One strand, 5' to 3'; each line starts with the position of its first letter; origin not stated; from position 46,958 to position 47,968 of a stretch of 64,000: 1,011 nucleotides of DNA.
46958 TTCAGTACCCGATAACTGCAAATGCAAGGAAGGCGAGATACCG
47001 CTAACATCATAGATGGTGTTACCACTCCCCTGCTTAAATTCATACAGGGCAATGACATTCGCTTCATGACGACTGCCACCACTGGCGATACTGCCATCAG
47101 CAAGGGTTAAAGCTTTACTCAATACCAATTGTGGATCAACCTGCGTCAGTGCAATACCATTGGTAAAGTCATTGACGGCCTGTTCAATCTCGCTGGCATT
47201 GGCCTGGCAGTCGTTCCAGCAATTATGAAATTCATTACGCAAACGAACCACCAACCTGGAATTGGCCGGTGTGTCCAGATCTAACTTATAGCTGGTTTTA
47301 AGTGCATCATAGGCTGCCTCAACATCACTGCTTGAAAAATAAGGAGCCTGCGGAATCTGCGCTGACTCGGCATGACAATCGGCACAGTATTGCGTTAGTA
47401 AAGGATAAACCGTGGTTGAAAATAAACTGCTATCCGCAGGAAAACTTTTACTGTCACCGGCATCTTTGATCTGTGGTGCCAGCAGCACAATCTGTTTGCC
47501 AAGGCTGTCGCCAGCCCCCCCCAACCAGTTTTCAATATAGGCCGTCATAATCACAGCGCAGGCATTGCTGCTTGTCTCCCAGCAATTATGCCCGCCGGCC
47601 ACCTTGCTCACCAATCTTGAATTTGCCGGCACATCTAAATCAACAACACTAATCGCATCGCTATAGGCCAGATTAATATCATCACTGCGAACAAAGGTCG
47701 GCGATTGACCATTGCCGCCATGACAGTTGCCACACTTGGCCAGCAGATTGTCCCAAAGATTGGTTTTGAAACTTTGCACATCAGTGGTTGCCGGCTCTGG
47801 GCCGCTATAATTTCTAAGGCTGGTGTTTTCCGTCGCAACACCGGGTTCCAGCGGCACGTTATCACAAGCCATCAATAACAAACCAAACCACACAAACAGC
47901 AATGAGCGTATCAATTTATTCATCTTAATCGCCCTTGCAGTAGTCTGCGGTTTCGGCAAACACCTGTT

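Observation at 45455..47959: Internally duplicated about 110-aa CXXCH domain with shared PANSRLV and HNCW motifs in the 834-aa lipoprotein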

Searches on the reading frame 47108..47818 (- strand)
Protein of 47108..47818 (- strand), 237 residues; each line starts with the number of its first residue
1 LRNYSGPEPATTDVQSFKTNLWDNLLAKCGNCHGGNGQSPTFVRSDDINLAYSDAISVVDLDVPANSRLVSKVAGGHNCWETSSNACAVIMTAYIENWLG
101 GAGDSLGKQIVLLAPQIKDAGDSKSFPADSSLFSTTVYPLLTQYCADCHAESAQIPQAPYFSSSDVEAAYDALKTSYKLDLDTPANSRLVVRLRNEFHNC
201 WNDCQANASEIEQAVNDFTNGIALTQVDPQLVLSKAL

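Call 31: predict_structure(alignment_id=A3)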
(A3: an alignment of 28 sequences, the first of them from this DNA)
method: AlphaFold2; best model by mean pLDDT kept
length: 237 residues; sequences in the alignment: 28
mean_pLDDT: 85.8   pTM: 0.50
mean pLDDT of the five models: 85.8, 84.1, 81.4, 81.0, 78.9
residues with pLDDT >= 90: 132; 70-90: 74; 50-70: 19; < 50: 12
segments of 3 or more residues with pLDDT < 50: 102-110
pLDDT, mean of each block of 10 residues (from residue 1): 80 88 90 89 92 92 91 89 90 88 44 59 86 97 94 93 97 94 92 79 89 97 80 63
secondary structure, 60 per line:
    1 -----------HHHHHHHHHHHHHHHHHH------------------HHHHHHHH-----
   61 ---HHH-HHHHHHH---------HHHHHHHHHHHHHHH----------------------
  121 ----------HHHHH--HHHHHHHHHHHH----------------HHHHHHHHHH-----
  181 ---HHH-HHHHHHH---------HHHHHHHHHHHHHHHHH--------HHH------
elements in order: H12-29 H48-55 H68-74 H84-98 H131-135 H138-149 H166-175 H188-194 H204-220

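Call 34: fold_search(model_id=the predicted structure, library=pdb)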
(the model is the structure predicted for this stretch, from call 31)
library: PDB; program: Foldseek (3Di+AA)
matches with E <= 10: 11; with E <= 0.001: 0
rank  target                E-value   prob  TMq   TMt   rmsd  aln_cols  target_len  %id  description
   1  7t3n                  4.7e+00  0.01  0.11  0.08  20.3       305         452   10  R184Q/E191Q mutant of rat vesicular glutamate transporter 2 (VGLUT2) (released 2022-12-14)
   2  8wvg_A                5.4e+00  0.03  0.17  0.13  18.3       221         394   10  Human VMAT2 in complex with tetrabenazine (released 2024-09-25)
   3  9s6r_A                5.7e+00  0.01  0.15  0.11  16.3       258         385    8  Ternary cryo-EM structure of yeast ALG3 with Dol25-PP-GlcNAc2Man5, Dol25-P-Man, and Fab (released 2026-03-18)
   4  8xv2                  6.3e+00  0.01  0.13  0.10  20.6       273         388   13  Thiamine-bound human SLC19A3 (released 2024-03-27)
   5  8ttf_A                7.7e+00  0.01  0.15  0.11  20.5       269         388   13  NorA double mutant - E222QD307N at pH 7.5 (released 2024-05-29)
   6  6lz3_A                8.1e+00  0.01  0.14  0.08  18.6       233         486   12  Structure of cryptochrome in active conformation (released 2020-04-29)
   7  8clk_A                8.6e+00  0.01  0.12  0.06  19.8       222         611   13  TFIIIC TauA complex (released 2023-06-21)
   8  3aad_A                9.0e+00  0.02  0.18  0.16  16.1       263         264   10  Structure of the histone chaperone CIA/ASF1-double bromodomain complex linking histone modifications and site-specific (released 2010-04-28)
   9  5a60                  9.0e+00  0.01  0.13  0.09  18.7       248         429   13  Crystal structure of full-length E. coli ygiF in complex with tripolyphosphate and two magnesium ions (released 2015-08-05)
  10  8xyd_A                9.5e+00  0.01  0.12  0.10  23.1       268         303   14  Structure of Platelet-activating factor receptor-G protein complex bound to platelet-activating factor (released 2024-11-13)
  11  8xo9                  1.0e+01  0.01  0.16  0.11  16.3       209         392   10  VMAT2 complex with noradrenaline in cytosol-facing state (released 2024-05-08)

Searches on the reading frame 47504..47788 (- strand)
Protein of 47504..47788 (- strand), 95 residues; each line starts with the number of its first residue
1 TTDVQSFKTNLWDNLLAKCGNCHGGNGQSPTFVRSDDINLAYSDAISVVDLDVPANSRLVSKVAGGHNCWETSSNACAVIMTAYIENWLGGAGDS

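Call 36: search_protein_representatives(alignment_id=A2)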
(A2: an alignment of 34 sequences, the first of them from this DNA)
Query: 34 sequences, 97 profile positions. Proteins with E-value up to 0.001 (for the whole library): 1797; up to 1e-10: 930; up to 1e-30: 170. The best 150 are listed.
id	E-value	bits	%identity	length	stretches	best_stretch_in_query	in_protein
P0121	9.1e-69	243.6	-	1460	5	4-95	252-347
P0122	8.2e-60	214.9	-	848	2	2-96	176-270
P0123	8.4e-60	214.9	-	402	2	1-95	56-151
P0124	1.3e-59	214.3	-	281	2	1-93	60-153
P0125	2.3e-58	210.3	-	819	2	1-94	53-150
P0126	8.5e-58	208.5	-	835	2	2-93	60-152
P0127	2.2e-57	207.1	-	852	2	2-93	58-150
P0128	3.9e-57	206.4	-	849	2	3-96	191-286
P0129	5.5e-57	205.9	-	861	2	1-93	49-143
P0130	7.9e-57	205.4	-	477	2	3-93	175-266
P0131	1.2e-56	204.8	-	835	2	1-93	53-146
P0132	1.9e-55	200.9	-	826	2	2-93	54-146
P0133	6.9e-55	199.2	-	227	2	4-96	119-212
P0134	1.5e-54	198.1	-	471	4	3-88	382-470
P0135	1.9e-54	197.8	-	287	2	1-95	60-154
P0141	1.7e-51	188.3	-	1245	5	4-93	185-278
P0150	2.3e-49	181.4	-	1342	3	5-93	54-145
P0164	6.1e-48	176.9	-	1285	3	3-95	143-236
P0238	6.8e-35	135.1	-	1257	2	3-91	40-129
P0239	7.3e-35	135.0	-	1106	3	3-93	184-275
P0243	1.2e-34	134.2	-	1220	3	3-94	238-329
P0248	2.5e-34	133.2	-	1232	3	2-94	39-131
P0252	1.4e-33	130.9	-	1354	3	4-90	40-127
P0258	2.6e-33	130.0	-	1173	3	3-93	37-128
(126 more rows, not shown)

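Call 38: search_protein_families(library=pfam, alignment_id=A4, max_evalue=0.001)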
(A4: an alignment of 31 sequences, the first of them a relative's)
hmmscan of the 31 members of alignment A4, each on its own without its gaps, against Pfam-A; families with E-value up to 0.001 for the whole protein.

A. member 1, P0121 (1460 aa): 6 families
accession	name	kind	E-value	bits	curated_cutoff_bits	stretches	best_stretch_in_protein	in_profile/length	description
PF13442.11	Cytochrome_CBB3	-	1.4e-12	48.2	27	0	147-182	7-45/68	Cytochrome C oxidase, cbb3-type, subunit III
PF22297.1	PccH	-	2.1e-09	38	24.4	0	769-835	2-73/133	PccH Cytochrome c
PF00034.26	Cytochrom_C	-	4.9e-08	34.6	21.3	0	41-93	9-59/90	Cytochrome c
PF22113.1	Mtrc-MtrF_II-IV_dom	-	2e-05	24.7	30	0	151-276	6-93/176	Outer membrane cytochrome MtrC/MtrF-like, domains II/IV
PF14522.11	Cytochrome_C7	-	0.00015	21.9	24.8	0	1202-1217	12-27/67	Cytochrome c7 and related cytochrome c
PF11845.13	Tll0287-like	-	0.0002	22.3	24.1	0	767-800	88-123/144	Tll0287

B. families by the number of members that match (of 31 scanned): 18 families
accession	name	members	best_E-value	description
PF13442.11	Cytochrome_CBB3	16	2.7e-13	Cytochrome C oxidase, cbb3-type, subunit III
PF13385.13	Laminin_G_3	12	1.8e-21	Concanavalin A-like lectin/glucanases superfamily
PF00034.26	Cytochrom_C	6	4.9e-08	Cytochrome c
PF22113.1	Mtrc-MtrF_II-IV_dom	6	2.4e-06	Outer membrane cytochrome MtrC/MtrF-like, domains II/IV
PF14522.11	Cytochrome_C7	4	2.8e-05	Cytochrome c7 and related cytochrome c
PF17963.7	Big_9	3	8e-54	Bacterial Ig domain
PF17892.7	Cadherin_5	3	2.2e-47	Cadherin-like domain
PF17803.7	Cadherin_4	3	7.7e-29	Bacterial cadherin-like domain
PF22297.1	PccH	3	2.1e-09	PccH Cytochrome c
PF11845.13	Tll0287-like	3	6.9e-05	Tll0287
PF02973.23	Sialidase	2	6.3e-05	Sialidase, N-terminal domain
PF22352.2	K319L-like_PKD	2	0.00016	K319L-like, PKD domain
PF07631.16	PSD4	1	5.2e-35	Protein of unknown function (DUF1592)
PF07627.16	PSCyt3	1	4.5e-32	Protein of unknown function (DUF1588)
PF07637.16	PSD5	1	2.6e-16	Protein of unknown function (DUF1595)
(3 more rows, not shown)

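Call 39: search_solved_structures(query=A2, max_evalue=10, show_alignments=4)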
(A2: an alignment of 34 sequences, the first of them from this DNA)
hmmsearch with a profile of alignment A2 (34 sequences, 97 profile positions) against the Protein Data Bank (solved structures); distinct sequences matched with E-value up to 10: 17.
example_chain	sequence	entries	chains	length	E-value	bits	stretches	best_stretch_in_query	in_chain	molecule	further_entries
9l08_A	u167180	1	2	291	0.00029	24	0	10-45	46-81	Covalently Connected Cytochrome c555 trimer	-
1fcd_C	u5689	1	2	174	0.012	18.8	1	13-36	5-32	FLAVOCYTOCHROME C SULFIDE DEHYDROGENASE (CYTOCHROME SUBUNIT)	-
3vrd_A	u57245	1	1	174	0.013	18.8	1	13-38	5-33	Flavocytochrome c heme subunit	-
7ubj_A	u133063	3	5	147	0.02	18.1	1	5-75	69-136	Antitermination protein Q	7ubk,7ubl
4mo1_A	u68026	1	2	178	0.025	17.8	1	5-80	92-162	Antitermination protein Q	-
7ubm_Q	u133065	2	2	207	0.043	17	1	5-75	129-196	Antitermination protein Q | Antitermination protein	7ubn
8pr6_A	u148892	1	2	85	0.52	13.6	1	15-82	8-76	Thioredoxin family protein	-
8q1w_A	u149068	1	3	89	0.61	13.4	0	11-27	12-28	Putative lipoprotein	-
9mu7_L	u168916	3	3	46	1.4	12.2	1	16-48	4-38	DNA-directed RNA polymerase II subunit RPB12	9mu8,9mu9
5c30_A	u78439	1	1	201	1.4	12.2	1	54-79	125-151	Ryanodine receptor 1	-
2rf7_A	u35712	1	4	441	3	11.1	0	12-39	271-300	Cytochrome c-552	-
1gu6_A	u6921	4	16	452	3.3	11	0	12-39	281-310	CYTOCHROME C552 | Cytochrome c-552 | Cytochrome c nitrite reductase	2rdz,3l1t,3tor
4wjy_A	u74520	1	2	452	3.8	10.8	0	12-39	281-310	Cytochrome c-552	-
1fs7_A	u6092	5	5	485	4.2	10.7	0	13-28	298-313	CYTOCHROME C NITRITE REDUCTASE | Cytochrome c-552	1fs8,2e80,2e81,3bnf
3bng_A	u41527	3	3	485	5.1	10.4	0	13-28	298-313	Cytochrome c-552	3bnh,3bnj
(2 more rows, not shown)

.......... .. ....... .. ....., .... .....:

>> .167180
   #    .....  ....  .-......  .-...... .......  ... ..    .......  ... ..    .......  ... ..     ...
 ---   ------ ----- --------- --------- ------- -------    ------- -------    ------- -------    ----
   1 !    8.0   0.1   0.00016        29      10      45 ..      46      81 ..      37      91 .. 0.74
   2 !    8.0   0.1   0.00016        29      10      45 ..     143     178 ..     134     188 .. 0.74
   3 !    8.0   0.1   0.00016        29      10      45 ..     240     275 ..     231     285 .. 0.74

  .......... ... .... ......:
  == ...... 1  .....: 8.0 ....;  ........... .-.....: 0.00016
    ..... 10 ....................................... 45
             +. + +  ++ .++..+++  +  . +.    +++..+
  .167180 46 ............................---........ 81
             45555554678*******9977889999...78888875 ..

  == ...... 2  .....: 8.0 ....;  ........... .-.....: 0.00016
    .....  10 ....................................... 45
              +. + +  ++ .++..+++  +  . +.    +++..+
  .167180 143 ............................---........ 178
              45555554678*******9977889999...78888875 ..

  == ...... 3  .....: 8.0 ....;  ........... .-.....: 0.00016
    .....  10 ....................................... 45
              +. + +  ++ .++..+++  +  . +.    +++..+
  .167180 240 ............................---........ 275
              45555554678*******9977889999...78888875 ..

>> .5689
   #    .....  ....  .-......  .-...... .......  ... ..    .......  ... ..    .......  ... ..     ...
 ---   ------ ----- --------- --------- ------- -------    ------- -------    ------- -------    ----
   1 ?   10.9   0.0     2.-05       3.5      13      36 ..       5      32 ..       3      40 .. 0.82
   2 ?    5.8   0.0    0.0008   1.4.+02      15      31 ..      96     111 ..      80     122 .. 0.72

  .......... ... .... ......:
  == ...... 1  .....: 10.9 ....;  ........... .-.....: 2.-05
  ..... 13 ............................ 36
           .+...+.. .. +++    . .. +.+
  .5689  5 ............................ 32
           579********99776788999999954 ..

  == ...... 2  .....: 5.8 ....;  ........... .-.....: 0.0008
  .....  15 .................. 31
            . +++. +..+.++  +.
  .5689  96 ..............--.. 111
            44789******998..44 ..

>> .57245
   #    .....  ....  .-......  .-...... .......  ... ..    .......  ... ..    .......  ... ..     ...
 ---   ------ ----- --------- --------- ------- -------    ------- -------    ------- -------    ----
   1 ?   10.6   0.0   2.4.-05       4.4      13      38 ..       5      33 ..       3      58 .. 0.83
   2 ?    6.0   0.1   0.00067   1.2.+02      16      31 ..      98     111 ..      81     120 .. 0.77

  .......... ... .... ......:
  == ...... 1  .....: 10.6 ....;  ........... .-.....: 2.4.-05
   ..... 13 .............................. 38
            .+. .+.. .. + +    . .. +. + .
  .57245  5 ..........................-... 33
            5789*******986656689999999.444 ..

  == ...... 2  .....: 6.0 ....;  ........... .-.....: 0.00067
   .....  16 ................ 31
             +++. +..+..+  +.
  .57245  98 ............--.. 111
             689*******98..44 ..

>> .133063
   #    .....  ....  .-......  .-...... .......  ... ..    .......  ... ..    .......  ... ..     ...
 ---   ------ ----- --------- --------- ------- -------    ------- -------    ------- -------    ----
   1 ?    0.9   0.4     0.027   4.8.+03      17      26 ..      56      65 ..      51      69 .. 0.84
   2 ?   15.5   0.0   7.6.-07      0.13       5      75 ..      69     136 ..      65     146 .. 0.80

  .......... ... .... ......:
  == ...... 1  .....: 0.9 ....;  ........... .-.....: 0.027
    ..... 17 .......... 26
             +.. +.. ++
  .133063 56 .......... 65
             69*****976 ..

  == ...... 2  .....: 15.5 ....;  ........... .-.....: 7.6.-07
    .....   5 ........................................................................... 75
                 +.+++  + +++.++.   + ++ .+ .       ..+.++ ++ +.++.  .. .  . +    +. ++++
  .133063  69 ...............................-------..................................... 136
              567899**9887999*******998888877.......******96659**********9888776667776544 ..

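Call 41: search_protein_families(library=pfam, alignment_id=A2, max_evalue=10)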
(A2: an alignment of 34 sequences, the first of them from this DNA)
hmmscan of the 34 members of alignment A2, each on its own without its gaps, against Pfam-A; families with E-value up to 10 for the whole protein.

A. member 1, seq(95 aa): 0 families

B. families by the number of members that match (of 34 scanned): 15 families
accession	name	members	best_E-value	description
PF14376.11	Haem_bd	6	0.012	Haem-binding domain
PF09698.15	GSu_C4xC__C2xCH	6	0.016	Geobacter CxxxxCH...CXXCH motif (GSu_C4xC__C2xCH)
PF13442.11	Cytochrome_CBB3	6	0.028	Cytochrome C oxidase, cbb3-type, subunit III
PF22297.1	PccH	5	0.0075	PccH Cytochrome c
PF00034.26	Cytochrom_C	3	0.041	Cytochrome c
PF08386.16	Abhydrolase_4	2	0.034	TAP-like protein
PF22113.1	Mtrc-MtrF_II-IV_dom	1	0.0085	Outer membrane cytochrome MtrC/MtrF-like, domains II/IV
PF01318.25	Bromo_coat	1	0.051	Bromovirus coat protein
PF14495.11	Cytochrom_C550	1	0.084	Cytochrome c-550 domain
PF05811.18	DUF842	1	0.1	Eukaryotic protein of unknown function (DUF842)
PF12350.13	CTK3_C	1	0.11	CTD kinase subunit gamma CTK3 C-terminus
PF11452.13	DUF3000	1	0.16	Protein of unknown function (DUF3000)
PF24351.1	DUF7511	1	0.18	Domain of unknown function (DUF7511)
PF09454.15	Vps23_core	1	0.19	Vps23 core domain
PF03150.19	CCP_MauG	1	0.25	Di-haem cytochrome c peroxidase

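Call 47: search_protein_families(library=pfam, proteins=[P0141, P0150, P0164, P0238, P0239, P0243, P0248, P0258], max_evalue=0.0001)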
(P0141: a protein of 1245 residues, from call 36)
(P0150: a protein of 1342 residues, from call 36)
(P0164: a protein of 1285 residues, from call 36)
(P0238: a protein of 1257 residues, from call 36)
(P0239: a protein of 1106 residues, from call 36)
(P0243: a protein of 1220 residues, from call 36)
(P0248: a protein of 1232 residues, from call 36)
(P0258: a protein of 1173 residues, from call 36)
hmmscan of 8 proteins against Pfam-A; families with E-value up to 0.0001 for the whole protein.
P0141 (1245 aa): 7 families
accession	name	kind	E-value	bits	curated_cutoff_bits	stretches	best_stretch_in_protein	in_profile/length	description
PF17963.7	Big_9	-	2.5e-45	153.7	23.6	3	411-502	1-88/89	Bacterial Ig domain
PF17892.7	Cadherin_5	-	8.5e-37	125.4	26.5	2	411-504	2-97/98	Cadherin-like domain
PF17803.7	Cadherin_4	-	2.8e-19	69.8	25.1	2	411-472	11-71/71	Bacterial cadherin-like domain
PF13442.11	Cytochrome_CBB3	-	2.7e-13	50.5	27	0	88-118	11-42/68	Cytochrome C oxidase, cbb3-type, subunit III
PF22113.1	Mtrc-MtrF_II-IV_dom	-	2.4e-06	27.6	30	0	185-212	69-96/176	Outer membrane cytochrome MtrC/MtrF-like, domains II/IV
PF00034.26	Cytochrom_C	-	2.7e-05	25.8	21.3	0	88-103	9-24/90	Cytochrome c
PF14522.11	Cytochrome_C7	-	2.8e-05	24.3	24.8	0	79-97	4-22/67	Cytochrome c7 and related cytochrome c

P0150 (1342 aa): 1 family
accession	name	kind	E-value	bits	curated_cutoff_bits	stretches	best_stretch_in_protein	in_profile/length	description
PF13442.11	Cytochrome_CBB3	-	2.6e-06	28.1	27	0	655-680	9-33/68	Cytochrome C oxidase, cbb3-type, subunit III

P0164 (1285 aa): 4 families
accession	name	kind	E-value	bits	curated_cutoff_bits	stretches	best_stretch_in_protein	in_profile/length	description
PF13442.11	Cytochrome_CBB3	-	6.5e-09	36.4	27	0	52-67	9-24/68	Cytochrome C oxidase, cbb3-type, subunit III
PF22297.1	PccH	-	1.3e-06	29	24.4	0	147-169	2-24/133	PccH Cytochrome c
PF00034.26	Cytochrom_C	-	2.1e-05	26.2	21.3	0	626-682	5-57/90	Cytochrome c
PF11845.13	Tll0287-like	-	6.9e-05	23.7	24.1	0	571-651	52-121/144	Tll0287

P0238 (1257 aa): 1 family
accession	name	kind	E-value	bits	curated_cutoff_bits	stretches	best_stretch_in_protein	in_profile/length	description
PF13442.11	Cytochrome_CBB3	-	1.1e-05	26.1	27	0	557-594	9-44/68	Cytochrome C oxidase, cbb3-type, subunit III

P0239 (1106 aa): 6 families
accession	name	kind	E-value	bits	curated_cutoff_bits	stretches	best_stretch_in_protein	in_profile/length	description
PF17963.7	Big_9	-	8e-54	180.9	23.6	3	283-374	1-89/89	Bacterial Ig domain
PF17892.7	Cadherin_5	-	2.2e-47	159.3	26.5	3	283-375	2-97/98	Cadherin-like domain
PF17803.7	Cadherin_4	-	7.7e-29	100.5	25.1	3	280-343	8-71/71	Bacterial cadherin-like domain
PF13442.11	Cytochrome_CBB3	-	2.5e-07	31.3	27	0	196-217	10-30/68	Cytochrome C oxidase, cbb3-type, subunit III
PF22113.1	Mtrc-MtrF_II-IV_dom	-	1.9e-05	24.7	30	0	189-216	73-100/176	Outer membrane cytochrome MtrC/MtrF-like, domains II/IV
PF00034.26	Cytochrom_C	-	4.5e-05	25.1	21.3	0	1027-1041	7-22/90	Cytochrome c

P0243 (1220 aa): 1 family
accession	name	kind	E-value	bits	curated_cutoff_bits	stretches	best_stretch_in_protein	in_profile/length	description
PF13442.11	Cytochrome_CBB3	-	8.1e-05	23.3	27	0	247-265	7-24/68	Cytochrome C oxidase, cbb3-type, subunit III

P0248 (1232 aa): 1 family
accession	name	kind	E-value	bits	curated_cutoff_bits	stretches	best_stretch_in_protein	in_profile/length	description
PF13442.11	Cytochrome_CBB3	-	8.2e-07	29.7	27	0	50-80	8-36/68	Cytochrome C oxidase, cbb3-type, subunit III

P0258 (1173 aa): 0 families

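Call 90: find_encoding_contigs(protein=P0121, flank=8000, max_places=2)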
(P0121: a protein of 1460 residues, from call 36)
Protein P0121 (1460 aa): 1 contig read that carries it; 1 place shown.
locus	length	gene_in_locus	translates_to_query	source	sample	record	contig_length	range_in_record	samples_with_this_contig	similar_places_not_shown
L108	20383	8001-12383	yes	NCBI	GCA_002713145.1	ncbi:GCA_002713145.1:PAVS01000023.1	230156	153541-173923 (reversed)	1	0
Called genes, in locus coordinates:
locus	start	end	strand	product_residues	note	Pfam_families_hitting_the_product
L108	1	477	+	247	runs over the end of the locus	PF08534:Redoxin, PF00578:AhpC-TSA, PF00085:Thioredoxin, PF13905:Thioredoxin_8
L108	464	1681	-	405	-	PF07969:Amidohydro_3 (faint), PF01979:Amidohydro_1 (weak)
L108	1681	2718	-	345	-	-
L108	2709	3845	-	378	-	-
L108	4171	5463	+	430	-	-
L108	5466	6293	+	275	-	-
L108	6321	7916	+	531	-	-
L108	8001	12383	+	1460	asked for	PF00034:Cytochrom_C (faint), PF13442:Cytochrome_CBB3 (faint), PF22297:PccH (faint)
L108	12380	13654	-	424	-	PF07942:CARME, PF13649:Methyltransf_25 (faint), PF13847:Methyltransf_31 (faint), PF08241:Methyltransf_11 (weak)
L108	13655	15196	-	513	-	PF00221:Lyase_aromatic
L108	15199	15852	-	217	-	PF00834:Ribul_P_3_epim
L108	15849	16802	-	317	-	PF00551:Formyl_trans_N, PF02911:Formyl_trans_C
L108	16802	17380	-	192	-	PF01327:Pep_deformylase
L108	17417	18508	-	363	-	PF03739:LptF_LptG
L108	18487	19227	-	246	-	-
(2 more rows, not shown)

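Call 91: find_encoding_contigs(protein=P0252, flank=8000, max_places=2)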
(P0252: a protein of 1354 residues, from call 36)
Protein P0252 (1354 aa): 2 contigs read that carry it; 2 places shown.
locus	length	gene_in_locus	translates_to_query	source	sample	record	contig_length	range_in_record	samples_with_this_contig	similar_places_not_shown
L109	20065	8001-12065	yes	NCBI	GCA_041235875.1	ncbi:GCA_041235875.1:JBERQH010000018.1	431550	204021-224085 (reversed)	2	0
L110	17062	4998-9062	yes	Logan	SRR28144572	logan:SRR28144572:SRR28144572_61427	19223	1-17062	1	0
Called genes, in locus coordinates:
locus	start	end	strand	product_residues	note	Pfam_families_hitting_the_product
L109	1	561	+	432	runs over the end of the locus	-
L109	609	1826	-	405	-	PF01979:Amidohydro_1 (faint)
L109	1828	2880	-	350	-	-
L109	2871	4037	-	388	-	-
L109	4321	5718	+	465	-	-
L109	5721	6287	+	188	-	-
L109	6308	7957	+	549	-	-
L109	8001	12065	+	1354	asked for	PF13442:Cytochrome_CBB3 (faint)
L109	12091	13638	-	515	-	PF00221:Lyase_aromatic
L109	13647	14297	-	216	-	PF00834:Ribul_P_3_epim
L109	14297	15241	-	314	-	PF00551:Formyl_trans_N, PF02911:Formyl_trans_C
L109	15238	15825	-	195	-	PF01327:Pep_deformylase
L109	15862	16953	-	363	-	PF03739:LptF_LptG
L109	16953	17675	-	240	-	-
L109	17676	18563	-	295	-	-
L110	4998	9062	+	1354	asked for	PF13442:Cytochrome_CBB3 (faint)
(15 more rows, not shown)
